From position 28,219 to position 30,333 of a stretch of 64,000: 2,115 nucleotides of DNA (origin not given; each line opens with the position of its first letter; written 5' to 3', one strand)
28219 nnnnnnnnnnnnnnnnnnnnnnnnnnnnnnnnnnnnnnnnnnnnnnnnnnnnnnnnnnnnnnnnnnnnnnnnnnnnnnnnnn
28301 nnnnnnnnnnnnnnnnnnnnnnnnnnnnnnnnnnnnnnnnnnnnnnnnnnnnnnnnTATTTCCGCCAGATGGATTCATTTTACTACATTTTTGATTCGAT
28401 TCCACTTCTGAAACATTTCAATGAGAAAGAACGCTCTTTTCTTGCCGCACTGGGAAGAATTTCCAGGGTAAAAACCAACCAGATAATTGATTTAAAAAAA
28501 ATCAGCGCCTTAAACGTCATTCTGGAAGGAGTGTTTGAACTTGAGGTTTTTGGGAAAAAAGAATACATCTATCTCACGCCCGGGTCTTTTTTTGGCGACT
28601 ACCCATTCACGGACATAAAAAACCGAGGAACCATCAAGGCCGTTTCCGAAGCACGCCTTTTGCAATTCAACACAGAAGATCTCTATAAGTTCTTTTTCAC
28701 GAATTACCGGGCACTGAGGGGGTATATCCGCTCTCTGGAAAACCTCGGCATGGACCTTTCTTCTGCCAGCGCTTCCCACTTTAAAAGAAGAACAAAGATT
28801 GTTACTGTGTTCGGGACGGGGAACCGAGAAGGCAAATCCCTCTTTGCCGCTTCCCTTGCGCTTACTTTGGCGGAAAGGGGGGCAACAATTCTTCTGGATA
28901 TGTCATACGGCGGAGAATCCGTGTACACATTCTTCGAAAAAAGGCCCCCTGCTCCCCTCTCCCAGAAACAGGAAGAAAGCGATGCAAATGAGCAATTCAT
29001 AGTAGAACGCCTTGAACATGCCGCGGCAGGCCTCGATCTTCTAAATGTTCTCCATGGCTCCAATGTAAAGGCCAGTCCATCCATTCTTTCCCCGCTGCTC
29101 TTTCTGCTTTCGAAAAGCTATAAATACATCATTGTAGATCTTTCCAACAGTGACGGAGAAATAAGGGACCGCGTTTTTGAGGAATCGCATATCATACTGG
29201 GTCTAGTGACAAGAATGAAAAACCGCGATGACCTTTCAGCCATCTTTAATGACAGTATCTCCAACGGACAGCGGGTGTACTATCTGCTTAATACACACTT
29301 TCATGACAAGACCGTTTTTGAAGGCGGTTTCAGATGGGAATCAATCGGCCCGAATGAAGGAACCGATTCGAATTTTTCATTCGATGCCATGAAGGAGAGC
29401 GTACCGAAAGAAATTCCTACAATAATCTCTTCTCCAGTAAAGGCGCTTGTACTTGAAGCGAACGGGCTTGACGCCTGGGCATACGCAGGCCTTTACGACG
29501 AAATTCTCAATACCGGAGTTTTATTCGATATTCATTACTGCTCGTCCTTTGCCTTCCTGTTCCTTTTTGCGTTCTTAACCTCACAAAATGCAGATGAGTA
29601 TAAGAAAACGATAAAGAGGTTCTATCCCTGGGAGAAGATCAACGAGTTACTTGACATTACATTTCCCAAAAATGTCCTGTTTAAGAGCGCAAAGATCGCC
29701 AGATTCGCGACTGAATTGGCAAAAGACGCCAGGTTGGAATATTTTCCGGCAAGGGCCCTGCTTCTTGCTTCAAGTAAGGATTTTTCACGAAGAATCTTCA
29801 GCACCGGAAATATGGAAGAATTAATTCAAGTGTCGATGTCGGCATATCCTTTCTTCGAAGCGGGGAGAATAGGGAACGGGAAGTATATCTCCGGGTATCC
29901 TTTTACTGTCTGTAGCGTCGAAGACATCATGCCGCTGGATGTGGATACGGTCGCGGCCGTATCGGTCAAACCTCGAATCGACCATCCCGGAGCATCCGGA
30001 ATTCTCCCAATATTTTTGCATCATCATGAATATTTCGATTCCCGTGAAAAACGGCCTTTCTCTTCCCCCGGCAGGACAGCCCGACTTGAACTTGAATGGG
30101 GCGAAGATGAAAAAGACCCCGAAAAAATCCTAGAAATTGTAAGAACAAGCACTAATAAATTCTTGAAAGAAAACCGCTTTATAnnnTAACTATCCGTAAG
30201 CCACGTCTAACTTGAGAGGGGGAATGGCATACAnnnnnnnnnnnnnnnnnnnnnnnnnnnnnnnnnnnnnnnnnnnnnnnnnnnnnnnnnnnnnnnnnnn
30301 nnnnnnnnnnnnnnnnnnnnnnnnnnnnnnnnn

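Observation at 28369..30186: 605-aa protein chaining cNMP-binding-like, ParA/MinD-like and patatin-like domains, all with degenerate catalytic/ligand motifs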

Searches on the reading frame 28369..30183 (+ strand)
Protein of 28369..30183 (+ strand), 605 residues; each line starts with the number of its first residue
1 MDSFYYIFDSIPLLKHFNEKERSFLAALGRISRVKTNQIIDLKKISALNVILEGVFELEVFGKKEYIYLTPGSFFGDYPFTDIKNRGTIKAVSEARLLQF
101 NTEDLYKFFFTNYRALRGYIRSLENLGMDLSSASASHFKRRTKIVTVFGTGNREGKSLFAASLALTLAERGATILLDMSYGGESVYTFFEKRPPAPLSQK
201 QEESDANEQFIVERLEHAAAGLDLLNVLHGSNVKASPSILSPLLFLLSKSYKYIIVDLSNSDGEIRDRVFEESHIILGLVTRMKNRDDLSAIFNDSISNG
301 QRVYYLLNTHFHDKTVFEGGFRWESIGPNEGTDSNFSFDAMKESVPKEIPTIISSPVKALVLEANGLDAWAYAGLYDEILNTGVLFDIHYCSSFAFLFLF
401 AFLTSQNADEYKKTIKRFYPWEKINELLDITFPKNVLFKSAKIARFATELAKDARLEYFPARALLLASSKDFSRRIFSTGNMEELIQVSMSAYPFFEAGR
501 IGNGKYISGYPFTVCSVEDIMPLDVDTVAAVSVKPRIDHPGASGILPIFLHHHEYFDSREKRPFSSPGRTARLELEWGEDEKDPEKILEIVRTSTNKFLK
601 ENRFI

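Call 4: search_protein_families(library=pfam, proteins=[window:28369-30183:+], max_evalue=10)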
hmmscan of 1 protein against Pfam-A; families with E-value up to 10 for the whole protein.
window:28369-30183:+ (605 aa): 3 families
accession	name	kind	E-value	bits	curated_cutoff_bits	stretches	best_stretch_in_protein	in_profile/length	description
PF00027.35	cNMP_binding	-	0.00026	21.3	27.5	1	48-111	20-88/89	Cyclic nucleotide-binding domain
PF13737.12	DDE_Tnp_1_5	-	0.055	14.4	28.1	1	85-147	26-87/112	Transposase DDE domain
PF10609.15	ParA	-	0.25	11.2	27.1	1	155-193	16-55/246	NUBPL iron-transfer P-loop NTPase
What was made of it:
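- On Patatin-like phospholipase (PF01734): No Patatin hit for the window protein even at E<=10 (call 4).
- On Cyclic nucleotide-binding domain (PF00027): 21.3 bits against 27.5 for the window protein (call 4).
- Checked: The window protein alone is weak: cNMP_binding E=2.6e-4, below the gathering score; ParA E=0.25; no Patatin hit (call 4).
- All canonical motifs are degenerate, and the protein's own Pfam scores are below threshold (call 4).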

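Call 5: search_protein_families(library=ncbifam, proteins=[window:28369-30183:+], max_evalue=10)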
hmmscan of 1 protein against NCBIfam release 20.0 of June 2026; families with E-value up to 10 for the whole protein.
window:28369-30183:+ (605 aa): 5 families
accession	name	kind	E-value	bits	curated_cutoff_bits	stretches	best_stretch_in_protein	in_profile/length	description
NF053622.1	ATPseBagAMYCTU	equivalog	0.0025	17.3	400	1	142-226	7-90/325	ATPase BagA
TIGR01007.1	eps_fam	subfamily_domain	0.011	15.3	108.05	1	141-258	16-135/204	polysaccharide biosynthesis tyrosine autokinase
TIGR03815.1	CpaE_hom_Actino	equivalog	0.022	13.9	154.45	1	136-280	105-252/340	septum site-determining protein Ssd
NF041136.1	MrpORP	equivalog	0.14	11.4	450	1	143-190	7-54/365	iron-sulfur cluster carrier protein MrpORP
TIGR03018.1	pepcterm_TyrKin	hypoth_equivalog_domain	0.21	10.9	230.65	1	131-169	24-62/207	XrtA-associated tyrosine autokinase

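Call 6: search_solved_structures(query=window:28369-30183:+, max_evalue=10)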
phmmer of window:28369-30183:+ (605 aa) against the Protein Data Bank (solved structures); distinct sequences matched with E-value up to 10: 2.
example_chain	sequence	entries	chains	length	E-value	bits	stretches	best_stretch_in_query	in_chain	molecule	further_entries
6bs3_A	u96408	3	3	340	0.088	14.6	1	146-228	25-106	Putative ATPase Rv3679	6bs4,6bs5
3vx3_A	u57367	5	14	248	0.1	14.3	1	144-189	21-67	ATPase involved in chromosome partitioning, ParA/MinD family, Mrp homolog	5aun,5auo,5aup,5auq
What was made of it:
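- Tried and rejected: Single-sequence searches with the window protein (Pfam, NCBIfam, PDB sequences) gave only sub-threshold hints (calls 4-6).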

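Call 7: find_homologous_proteins(query=window:28369-30183:+)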
Query window:28369-30183:+ (605 aa): 89 proteins with E <= 0.001 among 8000 candidates.
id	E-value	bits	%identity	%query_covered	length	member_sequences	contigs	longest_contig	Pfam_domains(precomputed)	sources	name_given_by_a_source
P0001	0.0e+0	1355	100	100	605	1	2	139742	-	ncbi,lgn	-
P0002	1.8e-204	699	53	100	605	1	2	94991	-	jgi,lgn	jgi:hypothetical protein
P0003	3.1e-185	635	50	100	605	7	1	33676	-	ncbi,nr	ncbi:MAG: hypothetical protein KBA61_00665 [Spirochaetes bacterium]|nr:hypothetical protein [Spiroch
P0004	1.7e-173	596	47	100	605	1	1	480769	-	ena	-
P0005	9.1e-172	591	46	100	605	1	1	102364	-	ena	-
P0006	6.9e-133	462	40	100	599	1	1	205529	-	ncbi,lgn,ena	-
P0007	9.6e-133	462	40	100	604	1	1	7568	-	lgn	-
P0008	8.6e-132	459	39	100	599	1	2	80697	-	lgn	-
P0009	8.5e-129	449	39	100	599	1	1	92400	-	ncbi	-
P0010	3.4e-124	434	38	100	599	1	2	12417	-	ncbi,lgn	-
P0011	2.7e-123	431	35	100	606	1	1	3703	-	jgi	-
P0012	1.7e-122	428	36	100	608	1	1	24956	-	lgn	-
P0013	1.4e-119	418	38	98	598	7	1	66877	-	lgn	-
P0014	1.4e-118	415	37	99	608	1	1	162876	-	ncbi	-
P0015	1.9e-118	415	36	99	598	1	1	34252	PF13614.13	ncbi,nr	ncbi:MAG: hypothetical protein N2316_03955 [Spirochaetes bacterium]|nr:hypothetical protein [Spiroch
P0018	4.7e-117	410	38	89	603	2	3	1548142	PF00027.36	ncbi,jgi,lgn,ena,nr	ncbi:MAG: hypothetical protein CVV44_14920 [Spirochaetae bacterium HGW-Spirochaetae-1]|jgi:predicted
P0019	1.4e-116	409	37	92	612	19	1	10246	PF00027.36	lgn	-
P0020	1.9e-116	408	36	99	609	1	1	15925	PF00027.36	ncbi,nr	ncbi:MAG: hypothetical protein GY754_07020 [bacterium]|nr:hypothetical protein [bacterium]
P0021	7.9e-116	406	36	100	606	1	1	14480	PF00027.36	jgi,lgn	jgi:predicted acylesterase/phospholipase RssA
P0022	1.6e-115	405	37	89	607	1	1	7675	PF00027.36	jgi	jgi:hypothetical protein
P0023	2.3e-115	405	37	99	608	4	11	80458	PF00027.36,PF01734.28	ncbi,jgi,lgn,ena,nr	ncbi:MAG TPA: cyclic nucleotide-binding domain-containing protein [Spirochaetota bacterium]|nr:cycli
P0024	3.7e-115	404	36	99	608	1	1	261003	PF00027.36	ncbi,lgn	-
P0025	6.3e-115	403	36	96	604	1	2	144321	PF00027.36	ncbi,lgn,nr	ncbi:MAG: cyclic nucleotide-binding and patatin-like phospholipase domain-containing protein [Spiroc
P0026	1.2e-114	402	37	99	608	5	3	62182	PF00027.36,PF01734.28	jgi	-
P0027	7.8e-114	399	36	99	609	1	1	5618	PF00027.36,PF01734.28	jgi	jgi:hypothetical protein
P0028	7.9e-114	399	36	99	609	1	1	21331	PF00027.36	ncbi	-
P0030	5.3e-113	397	35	100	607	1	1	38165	PF00027.36,PF01734.28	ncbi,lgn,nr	ncbi:MAG: hypothetical protein JXA20_15125 [Spirochaetes bacterium]|nr:hypothetical protein [Spiroch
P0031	2.1e-112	395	36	96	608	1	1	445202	PF00027.36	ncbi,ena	-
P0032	2.9e-112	394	36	100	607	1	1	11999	PF00027.36,PF01734.28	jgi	jgi:predicted acylesterase/phospholipase RssA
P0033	5.1e-112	393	34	98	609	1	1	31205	PF00027.36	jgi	jgi:hypothetical protein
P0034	2.0e-111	392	36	99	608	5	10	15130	PF00027.36,PF01734.28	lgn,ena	-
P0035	2.2e-111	391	37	99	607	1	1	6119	PF00027.36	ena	-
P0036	2.7e-111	391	35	98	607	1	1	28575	PF00027.36,PF01734.28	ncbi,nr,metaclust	ncbi:MAG: hypothetical protein A2176_06190 [Spirochaetes bacterium RBG_13_51_14]|nr:MAG: hypothetica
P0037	2.7e-111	391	34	98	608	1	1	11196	PF00027.36,PF01734.28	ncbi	-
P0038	4.1e-111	390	37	99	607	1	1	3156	PF00027.36,PF01734.28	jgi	jgi:predicted acylesterase/phospholipase RssA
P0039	2.3e-110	388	38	88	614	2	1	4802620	PF00027.36,PF01734.28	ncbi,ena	-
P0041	4.9e-110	387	35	98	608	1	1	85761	PF00027.36,PF01734.28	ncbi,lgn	-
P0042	6.3e-110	387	38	87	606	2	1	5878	PF00027.36,PF01734.28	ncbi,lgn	-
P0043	1.1e-109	386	37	86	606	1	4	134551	PF00027.36,PF01734.28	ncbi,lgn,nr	ncbi:MAG: hypothetical protein KA369_20045 [Spirochaetes bacterium]|nr:hypothetical protein [Spiroch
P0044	2.6e-108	381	34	100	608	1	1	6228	PF00027.36,PF01734.28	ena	-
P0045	4.4e-108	381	34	100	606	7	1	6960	PF00027.36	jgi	-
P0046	1.4e-107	379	38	87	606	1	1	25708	PF00027.36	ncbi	-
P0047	2.7e-107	378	36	88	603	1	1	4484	PF00027.36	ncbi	-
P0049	7.4e-106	373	34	97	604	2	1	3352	PF00027.36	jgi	-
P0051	1.1e-105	373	35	100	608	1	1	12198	PF00027.36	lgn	-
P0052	1.4e-105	372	37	87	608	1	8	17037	PF00027.36,PF01734.28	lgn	-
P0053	1.9e-105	372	35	88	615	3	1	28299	PF00027.36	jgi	jgi:predicted acylesterase/phospholipase RssA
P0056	4.8e-101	357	34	97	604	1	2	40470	PF00027.36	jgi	-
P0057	8.5e-101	356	36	89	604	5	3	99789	PF00027.36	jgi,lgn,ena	-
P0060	7.0e-100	353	33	97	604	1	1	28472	PF00027.36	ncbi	-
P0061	1.3e-99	353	35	84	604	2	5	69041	PF00027.36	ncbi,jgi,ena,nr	ncbi:MAG TPA: hypothetical protein PKG60_12375 [Spirochaetota bacterium]|nr:hypothetical protein [Sp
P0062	1.9e-99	352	36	91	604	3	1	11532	PF00027.36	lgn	-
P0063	2.4e-98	348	34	98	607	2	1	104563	PF01734.28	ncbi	-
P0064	1.4e-97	346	35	89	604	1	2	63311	PF00027.36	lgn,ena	-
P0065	2.0e-97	345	34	84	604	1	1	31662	PF00027.36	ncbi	-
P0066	3.4e-97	345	32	97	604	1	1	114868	PF00027.36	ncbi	-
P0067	1.1e-96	343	34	88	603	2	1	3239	PF00027.36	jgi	-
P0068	2.6e-96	342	34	84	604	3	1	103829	PF00027.36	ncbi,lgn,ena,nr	ncbi:MAG: hypothetical protein CVV49_05760 [Spirochaetae bacterium HGW-Spirochaetae-5]|nr:MAG: hypot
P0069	8.6e-96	340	31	97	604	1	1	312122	PF00027.36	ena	-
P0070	2.2e-95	339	33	84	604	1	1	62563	PF00027.36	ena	-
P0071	3.5e-95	338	34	84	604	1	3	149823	PF00027.36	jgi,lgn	jgi:hypothetical protein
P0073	4.5e-95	338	34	87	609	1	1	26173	PF00027.36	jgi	-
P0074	6.0e-95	337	32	97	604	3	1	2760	PF00027.36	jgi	-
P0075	8.5e-95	337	34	84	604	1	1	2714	PF00027.36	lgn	-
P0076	1.1e-94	336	33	84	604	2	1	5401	PF00027.36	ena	-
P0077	1.5e-94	336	33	89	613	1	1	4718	PF00027.36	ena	-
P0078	4.5e-94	334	34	84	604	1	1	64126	PF00027.36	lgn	-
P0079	6.6e-94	334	34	84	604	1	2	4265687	PF00027.36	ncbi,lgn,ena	-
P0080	1.2e-93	333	32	89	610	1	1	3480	PF00027.36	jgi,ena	-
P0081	1.9e-93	332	33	89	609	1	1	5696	PF00027.36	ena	-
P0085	6.0e-88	314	33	87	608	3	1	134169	PF00027.36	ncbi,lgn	-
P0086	7.4e-87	310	33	86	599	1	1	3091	PF00027.36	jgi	jgi:hypothetical protein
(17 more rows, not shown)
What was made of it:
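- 28369..30186 (+): 605-aa three-domain protein (the finding; called X605 in this report). 89 orthologues of ~600 aa (call 7).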

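Call 15: search_protein_families(library=pfam, alignment_id=A3, max_evalue=0.01)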
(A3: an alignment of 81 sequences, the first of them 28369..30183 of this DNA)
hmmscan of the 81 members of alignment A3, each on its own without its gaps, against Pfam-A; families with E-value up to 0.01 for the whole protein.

A. member 1, window:28369-30183:+ (605 aa): 1 family
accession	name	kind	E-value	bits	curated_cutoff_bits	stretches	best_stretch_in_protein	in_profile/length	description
PF00027.35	cNMP_binding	-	0.00026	21.3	27.5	1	48-111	20-88/89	Cyclic nucleotide-binding domain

B. families by the number of members that match (of 81 scanned): 7 families
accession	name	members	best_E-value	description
PF00027.35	cNMP_binding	69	2.5e-08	Cyclic nucleotide-binding domain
PF01734.28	Patatin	30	2.6e-10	Patatin-like phospholipase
PF10609.15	ParA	13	9.9e-05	NUBPL iron-transfer P-loop NTPase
PF13614.12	AAA_31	8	5.7e-06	AAA domain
PF01656.29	CbiA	8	0.0018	CobQ/CobB/MinD/ParA nucleotide binding domain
PF06564.18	CBP_BcsQ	1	0.0017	Cellulose biosynthesis protein BcsQ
PF13401.12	AAA_22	1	0.0049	AAA domain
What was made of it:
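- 28369..28743 (+): N-terminal cNMP-binding-like beta-barrel (residues ~1-125) with a degenerate phosphate-binding cassette. Pfam cNMP_binding E=2.6e-4 for this protein and 69/81 family members (calls 4, 15).
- On Patatin-like phospholipase (PF01734): 30/81 orthologues hit at E<=0.01 (call 15).
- On Cyclic nucleotide-binding domain (PF00027): 69/81 orthologues hit Pfam (call 15).
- Checked: Pfam over 81 family members gives cNMP_binding 69, Patatin 30 (best 2.6e-10), ParA 13, AAA_31 8 and CbiA 8 (call 15).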

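Call 16: find_encoding_contigs(protein=P0002, flank=10000, max_places=2)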
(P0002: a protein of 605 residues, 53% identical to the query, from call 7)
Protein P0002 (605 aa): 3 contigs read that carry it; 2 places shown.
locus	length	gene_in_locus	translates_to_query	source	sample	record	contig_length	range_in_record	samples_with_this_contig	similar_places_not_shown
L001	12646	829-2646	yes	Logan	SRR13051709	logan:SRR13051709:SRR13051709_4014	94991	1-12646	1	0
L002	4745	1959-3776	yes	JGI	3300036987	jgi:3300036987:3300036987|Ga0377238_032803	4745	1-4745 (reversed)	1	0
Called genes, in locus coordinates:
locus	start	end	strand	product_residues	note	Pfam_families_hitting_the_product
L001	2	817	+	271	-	?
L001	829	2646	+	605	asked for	-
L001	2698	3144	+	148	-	-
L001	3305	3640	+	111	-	PF01740:STAS, PF13466:STAS_2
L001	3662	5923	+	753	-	-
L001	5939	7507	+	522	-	PF00515:TPR_1 (faint), PF07719:TPR_2 (faint), PF09976:TPR_21 (faint), PF13174:TPR_6 (faint), PF13181:TPR_8 (faint), PF13414:TPR_11 (faint), PF13424:TPR_12 (faint), PF04471:Mrr_cat, +8 more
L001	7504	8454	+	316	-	-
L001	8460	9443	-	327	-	PF01368:DHH, PF02272:DHHA1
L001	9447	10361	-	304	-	PF02091:tRNA-synt_2e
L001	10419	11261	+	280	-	PF12146:Hydrolase_4, PF00561:Abhydrolase_1, PF12697:Abhydrolase_6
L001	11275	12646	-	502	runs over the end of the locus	PF08668:HDOD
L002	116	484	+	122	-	-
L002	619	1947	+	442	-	PF13428:TPR_14 (faint), PF14559:TPR_19 (faint), PF21033:RMD1-3 (faint), PF23914:TPR_CcmH_CycH (faint), PF25063:ARM_TT21_C (faint), PF13414:TPR_11 (weak), PF13432:TPR_16, PF04471:Mrr_cat, +8 more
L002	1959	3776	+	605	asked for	-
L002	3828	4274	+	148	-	-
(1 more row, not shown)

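Call 18: find_encoding_contigs(protein=P0039, flank=10000, max_places=1)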
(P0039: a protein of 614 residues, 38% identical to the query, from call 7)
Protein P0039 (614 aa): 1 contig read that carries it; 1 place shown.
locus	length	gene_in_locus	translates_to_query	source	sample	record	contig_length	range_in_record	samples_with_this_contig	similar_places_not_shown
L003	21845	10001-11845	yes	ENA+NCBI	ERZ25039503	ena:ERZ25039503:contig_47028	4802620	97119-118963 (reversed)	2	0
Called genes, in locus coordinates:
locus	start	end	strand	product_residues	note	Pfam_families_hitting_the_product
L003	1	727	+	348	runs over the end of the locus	PF00753:Lactamase_B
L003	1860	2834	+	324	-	-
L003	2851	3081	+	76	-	-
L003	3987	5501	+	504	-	PF00675:Peptidase_M16 (weak), PF05193:Peptidase_M16_C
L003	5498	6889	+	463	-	PF00675:Peptidase_M16, PF05193:Peptidase_M16_C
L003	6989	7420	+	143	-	PF04246:RseC_MucC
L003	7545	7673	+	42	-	-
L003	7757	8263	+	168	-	PF03449:GreA_GreB_N, PF01272:GreA_GreB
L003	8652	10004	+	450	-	PF25063:ARM_TT21_C (faint), PF07719:TPR_2 (faint), PF12895:ANAPC3 (faint), PF13428:TPR_14 (faint), PF14559:TPR_19 (weak), PF00515:TPR_1 (weak), PF13414:TPR_11 (weak), PF04471:Mrr_cat, +5 more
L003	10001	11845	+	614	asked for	PF00027:cNMP_binding, PF01734:Patatin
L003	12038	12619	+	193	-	-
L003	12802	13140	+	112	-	PF01740:STAS, PF13466:STAS_2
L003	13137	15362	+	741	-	-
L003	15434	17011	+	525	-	PF07719:TPR_2 (faint), PF13428:TPR_14 (faint), PF13432:TPR_16 (faint), PF23914:TPR_CcmH_CycH (faint), PF24575:TPR_Slam (faint), PF14559:TPR_19 (faint), PF04471:Mrr_cat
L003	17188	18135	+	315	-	-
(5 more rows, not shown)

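Call 19: find_encoding_contigs(protein=P0079, flank=10000, max_places=1)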
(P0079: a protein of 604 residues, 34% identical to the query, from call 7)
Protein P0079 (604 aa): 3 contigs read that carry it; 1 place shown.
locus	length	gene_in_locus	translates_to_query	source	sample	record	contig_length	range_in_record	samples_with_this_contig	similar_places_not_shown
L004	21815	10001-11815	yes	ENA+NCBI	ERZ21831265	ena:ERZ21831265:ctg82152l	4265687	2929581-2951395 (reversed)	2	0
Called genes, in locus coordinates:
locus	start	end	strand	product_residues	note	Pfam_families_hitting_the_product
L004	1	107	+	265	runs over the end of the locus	PF01113:DapB_N, PF05173:DapB_C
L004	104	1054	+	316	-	-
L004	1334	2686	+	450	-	PF07498:Rho_N, PF07497:Rho_RNA_bind, PF00006:ATP-synt_ab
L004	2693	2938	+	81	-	PF01197:Ribosomal_L31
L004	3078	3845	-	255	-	PF01790:LGT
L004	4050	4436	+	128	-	-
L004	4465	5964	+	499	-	PF00675:Peptidase_M16 (weak), PF05193:Peptidase_M16_C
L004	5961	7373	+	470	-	PF00675:Peptidase_M16, PF05193:Peptidase_M16_C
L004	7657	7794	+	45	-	-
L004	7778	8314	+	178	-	PF03449:GreA_GreB_N, PF01272:GreA_GreB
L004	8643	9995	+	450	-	PF25063:ARM_TT21_C (faint), PF07719:TPR_2 (faint), PF12895:ANAPC3 (faint), PF13174:TPR_6 (faint), PF13371:TPR_9 (faint), PF13414:TPR_11 (faint), PF13432:TPR_16, PF04471:Mrr_cat, +9 more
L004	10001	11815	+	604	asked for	PF00027:cNMP_binding (faint)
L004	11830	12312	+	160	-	-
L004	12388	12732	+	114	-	PF01740:STAS, PF13466:STAS_2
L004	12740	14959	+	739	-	-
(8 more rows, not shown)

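Call 21: predict_structure(alignment_id=A2)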
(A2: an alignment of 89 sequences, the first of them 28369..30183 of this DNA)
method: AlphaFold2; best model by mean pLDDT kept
length: 605 residues; sequences in the alignment: 89
mean_pLDDT: 88.2   pTM: 0.91
mean pLDDT of the five models: 88.2, 87.8, 87.4, 87.4, 87.0
residues with pLDDT >= 90: 381; 70-90: 172; 50-70: 40; < 50: 12
segments of 3 or more residues with pLDDT < 50: 201-205, 330-333
pLDDT, mean of each block of 10 residues (from residue 1): 69 89 91 94 90 89 78 90 82 94 94 94 91 86 96 91 97 96 91 87 58 92 96 89 93 97 95 97 92 95 94 81 74 68 95 96 86 95 96 94 93 82 77 75 90 92 95 93 95 89 92 88 94 77 75 77 61 88 87 97 94
secondary structure, 60 per line:
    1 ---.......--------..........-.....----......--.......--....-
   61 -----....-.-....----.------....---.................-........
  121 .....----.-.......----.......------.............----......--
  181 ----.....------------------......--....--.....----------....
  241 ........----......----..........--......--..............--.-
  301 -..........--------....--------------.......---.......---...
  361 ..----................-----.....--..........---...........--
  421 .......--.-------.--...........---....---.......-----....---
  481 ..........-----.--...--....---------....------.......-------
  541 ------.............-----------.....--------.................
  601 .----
elements in order: H4-10 H19-28 E30-34 E39-41 E47-53 E56-59 E66-69 E73-76 E88-91 E95-101 H102-111 H113-125 H132-138 E143-149 H156-168 E173-178 H185-189 H208-213 E216-219 E222-226 H237-248 E253-258 H263-272 E275-280 H283-296 E302-308 E320-323 H338-344 H348-354 E358-362 H367-382 E388-392 H395-404 H408-418 H421-427 H441-451 E462-468 E474-477 H482-490 E499-501 E504-507 H517-520 E527-533 H547-559 E571-575 H584-601
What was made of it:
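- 28369..30186 (+): AF2 model pLDDT 88.2, pTM 0.91 (call 21).
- Checked: The AF2 model built on an 89-sequence alignment has pLDDT 88.2 and pTM 0.91 (call 21).
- The structure prediction is confident (call 21).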
